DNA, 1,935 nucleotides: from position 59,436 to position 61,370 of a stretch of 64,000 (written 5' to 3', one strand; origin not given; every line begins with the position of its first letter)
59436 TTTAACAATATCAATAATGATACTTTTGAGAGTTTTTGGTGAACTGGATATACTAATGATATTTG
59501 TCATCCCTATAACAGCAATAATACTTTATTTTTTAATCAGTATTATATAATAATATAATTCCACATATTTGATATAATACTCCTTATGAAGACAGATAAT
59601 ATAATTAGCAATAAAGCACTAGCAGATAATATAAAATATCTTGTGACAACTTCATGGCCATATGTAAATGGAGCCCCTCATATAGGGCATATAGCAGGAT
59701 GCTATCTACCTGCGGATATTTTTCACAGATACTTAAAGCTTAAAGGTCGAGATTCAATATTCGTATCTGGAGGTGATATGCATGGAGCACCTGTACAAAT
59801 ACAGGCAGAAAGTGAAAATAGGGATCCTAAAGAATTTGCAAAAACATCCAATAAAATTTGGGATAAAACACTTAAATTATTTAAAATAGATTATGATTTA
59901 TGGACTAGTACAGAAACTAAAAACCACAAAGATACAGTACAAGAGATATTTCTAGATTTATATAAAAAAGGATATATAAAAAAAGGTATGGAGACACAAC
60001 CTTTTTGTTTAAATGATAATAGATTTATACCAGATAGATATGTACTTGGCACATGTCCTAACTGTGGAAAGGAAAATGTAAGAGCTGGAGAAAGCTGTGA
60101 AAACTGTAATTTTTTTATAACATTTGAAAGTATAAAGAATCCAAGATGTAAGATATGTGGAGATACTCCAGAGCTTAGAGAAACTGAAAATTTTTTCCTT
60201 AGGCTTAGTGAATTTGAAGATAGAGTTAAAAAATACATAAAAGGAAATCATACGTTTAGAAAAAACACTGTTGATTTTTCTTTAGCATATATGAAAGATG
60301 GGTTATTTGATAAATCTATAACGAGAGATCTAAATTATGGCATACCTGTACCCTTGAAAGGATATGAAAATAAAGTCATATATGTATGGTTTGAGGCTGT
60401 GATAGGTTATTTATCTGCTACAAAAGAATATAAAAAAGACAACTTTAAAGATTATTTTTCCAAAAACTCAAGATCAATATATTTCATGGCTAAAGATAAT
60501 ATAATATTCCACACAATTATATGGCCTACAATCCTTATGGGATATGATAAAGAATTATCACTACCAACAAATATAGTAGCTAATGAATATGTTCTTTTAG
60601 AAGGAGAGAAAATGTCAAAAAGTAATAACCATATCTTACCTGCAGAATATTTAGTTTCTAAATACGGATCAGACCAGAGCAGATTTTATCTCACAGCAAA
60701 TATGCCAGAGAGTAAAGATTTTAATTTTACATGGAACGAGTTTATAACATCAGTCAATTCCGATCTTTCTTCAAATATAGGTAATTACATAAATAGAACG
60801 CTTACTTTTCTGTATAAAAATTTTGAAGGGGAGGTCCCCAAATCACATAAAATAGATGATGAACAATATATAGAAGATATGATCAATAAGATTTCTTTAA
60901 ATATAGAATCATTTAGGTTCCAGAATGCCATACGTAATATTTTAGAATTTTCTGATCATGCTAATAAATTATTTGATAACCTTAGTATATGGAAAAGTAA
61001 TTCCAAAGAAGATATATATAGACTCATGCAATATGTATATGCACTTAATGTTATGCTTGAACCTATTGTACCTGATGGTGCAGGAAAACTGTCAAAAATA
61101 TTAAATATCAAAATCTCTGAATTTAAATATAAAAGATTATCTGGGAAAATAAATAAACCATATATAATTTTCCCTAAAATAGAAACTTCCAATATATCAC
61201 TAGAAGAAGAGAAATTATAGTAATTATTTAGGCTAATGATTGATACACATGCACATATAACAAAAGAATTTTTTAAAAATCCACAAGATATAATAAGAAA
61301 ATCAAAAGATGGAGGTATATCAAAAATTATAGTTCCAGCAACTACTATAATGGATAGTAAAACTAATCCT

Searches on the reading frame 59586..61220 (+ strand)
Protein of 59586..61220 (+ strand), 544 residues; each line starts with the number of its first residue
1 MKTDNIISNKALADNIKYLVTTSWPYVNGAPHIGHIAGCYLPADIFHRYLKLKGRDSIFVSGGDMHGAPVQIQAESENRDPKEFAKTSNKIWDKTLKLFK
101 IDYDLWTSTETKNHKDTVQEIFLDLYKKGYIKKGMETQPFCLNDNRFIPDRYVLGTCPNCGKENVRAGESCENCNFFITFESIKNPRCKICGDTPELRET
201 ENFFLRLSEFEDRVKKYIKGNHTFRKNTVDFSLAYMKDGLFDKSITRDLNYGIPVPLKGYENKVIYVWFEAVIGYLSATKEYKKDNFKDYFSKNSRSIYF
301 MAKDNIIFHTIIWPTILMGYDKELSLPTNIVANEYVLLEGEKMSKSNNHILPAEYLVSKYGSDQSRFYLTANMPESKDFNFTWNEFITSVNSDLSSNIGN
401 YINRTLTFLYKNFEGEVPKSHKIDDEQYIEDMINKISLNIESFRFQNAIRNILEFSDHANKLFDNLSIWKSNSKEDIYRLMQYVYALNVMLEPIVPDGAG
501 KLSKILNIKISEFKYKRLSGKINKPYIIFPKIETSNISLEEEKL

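Call 9: search_protein_families(library=pfam, proteins=[window:59586-61220:+], max_evalue=0.00001)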
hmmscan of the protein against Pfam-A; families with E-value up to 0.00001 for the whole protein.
window:59586-61220:+ (544 aa): 2 families
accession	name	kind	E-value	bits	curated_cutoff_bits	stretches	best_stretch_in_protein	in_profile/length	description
PF09334.17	tRNA-synt_1g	-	2e-134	448.7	20.1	1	18-406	1-391/391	tRNA synthetases class I (M)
PF00133.28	tRNA-synt_1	-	9.9e-24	84.3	22.7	1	14-257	21-245/414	tRNA synthetases class I (I, L, M and V)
